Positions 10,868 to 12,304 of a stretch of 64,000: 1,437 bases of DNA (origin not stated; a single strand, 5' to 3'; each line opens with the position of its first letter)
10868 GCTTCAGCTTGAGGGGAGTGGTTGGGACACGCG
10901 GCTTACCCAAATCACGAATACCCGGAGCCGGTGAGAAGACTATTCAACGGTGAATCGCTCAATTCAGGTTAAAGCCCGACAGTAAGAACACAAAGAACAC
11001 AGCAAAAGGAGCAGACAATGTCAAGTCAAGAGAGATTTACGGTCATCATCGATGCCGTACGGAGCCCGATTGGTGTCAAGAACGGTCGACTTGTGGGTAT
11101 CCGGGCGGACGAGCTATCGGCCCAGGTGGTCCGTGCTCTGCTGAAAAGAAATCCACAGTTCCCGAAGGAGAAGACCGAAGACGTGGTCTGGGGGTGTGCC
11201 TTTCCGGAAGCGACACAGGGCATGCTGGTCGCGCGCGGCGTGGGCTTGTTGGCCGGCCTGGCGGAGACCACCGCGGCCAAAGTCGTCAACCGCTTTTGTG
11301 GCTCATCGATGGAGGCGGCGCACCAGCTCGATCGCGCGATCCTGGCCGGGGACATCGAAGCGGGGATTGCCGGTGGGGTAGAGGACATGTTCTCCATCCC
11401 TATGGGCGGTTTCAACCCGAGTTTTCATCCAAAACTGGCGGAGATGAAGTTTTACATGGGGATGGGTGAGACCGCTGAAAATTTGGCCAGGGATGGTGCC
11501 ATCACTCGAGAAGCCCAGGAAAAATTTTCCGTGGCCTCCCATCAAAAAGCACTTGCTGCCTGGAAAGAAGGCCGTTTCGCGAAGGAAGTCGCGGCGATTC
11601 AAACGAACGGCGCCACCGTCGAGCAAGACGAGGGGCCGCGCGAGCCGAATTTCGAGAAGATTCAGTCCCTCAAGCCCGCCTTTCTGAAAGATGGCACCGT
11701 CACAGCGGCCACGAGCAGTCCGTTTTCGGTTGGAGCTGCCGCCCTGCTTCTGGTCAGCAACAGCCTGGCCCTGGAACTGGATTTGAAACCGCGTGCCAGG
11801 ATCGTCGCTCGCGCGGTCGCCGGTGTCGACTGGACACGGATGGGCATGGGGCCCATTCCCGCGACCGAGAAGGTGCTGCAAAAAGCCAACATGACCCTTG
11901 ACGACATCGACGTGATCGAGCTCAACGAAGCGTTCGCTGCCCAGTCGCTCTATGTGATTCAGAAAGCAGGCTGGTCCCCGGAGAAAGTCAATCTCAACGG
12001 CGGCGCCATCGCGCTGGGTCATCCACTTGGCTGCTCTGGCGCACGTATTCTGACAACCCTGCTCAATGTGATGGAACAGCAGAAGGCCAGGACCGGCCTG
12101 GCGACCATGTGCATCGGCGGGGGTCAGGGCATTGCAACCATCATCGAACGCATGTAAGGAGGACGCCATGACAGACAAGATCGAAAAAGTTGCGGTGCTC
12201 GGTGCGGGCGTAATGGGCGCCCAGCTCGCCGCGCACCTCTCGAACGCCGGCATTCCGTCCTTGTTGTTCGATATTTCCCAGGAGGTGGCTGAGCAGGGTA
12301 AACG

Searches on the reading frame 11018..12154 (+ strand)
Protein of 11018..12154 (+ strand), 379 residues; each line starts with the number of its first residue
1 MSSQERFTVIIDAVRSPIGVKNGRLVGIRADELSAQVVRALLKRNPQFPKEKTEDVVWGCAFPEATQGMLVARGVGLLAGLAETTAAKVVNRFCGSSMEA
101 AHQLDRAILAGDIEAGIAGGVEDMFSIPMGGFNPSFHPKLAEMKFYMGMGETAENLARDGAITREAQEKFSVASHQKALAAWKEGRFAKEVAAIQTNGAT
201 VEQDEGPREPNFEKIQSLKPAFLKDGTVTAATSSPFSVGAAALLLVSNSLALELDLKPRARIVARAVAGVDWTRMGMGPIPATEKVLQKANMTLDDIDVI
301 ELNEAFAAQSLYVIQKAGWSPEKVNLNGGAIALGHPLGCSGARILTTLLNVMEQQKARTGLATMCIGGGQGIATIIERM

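Call 53: search_protein_families(library=pfam, proteins=[window:11018-12154:+], max_evalue=0.00001)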
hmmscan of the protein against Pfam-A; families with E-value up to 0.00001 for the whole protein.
window:11018-12154:+ (379 aa): 2 families
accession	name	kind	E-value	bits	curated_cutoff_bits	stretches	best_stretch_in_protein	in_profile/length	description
PF00108.29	Thiolase_N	-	6e-55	186.9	26.4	1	9-248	2-259/260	Thiolase, N-terminal domain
PF02803.24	Thiolase_C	-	3.3e-50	169.3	27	1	256-378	1-123/123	Thiolase, C-terminal domain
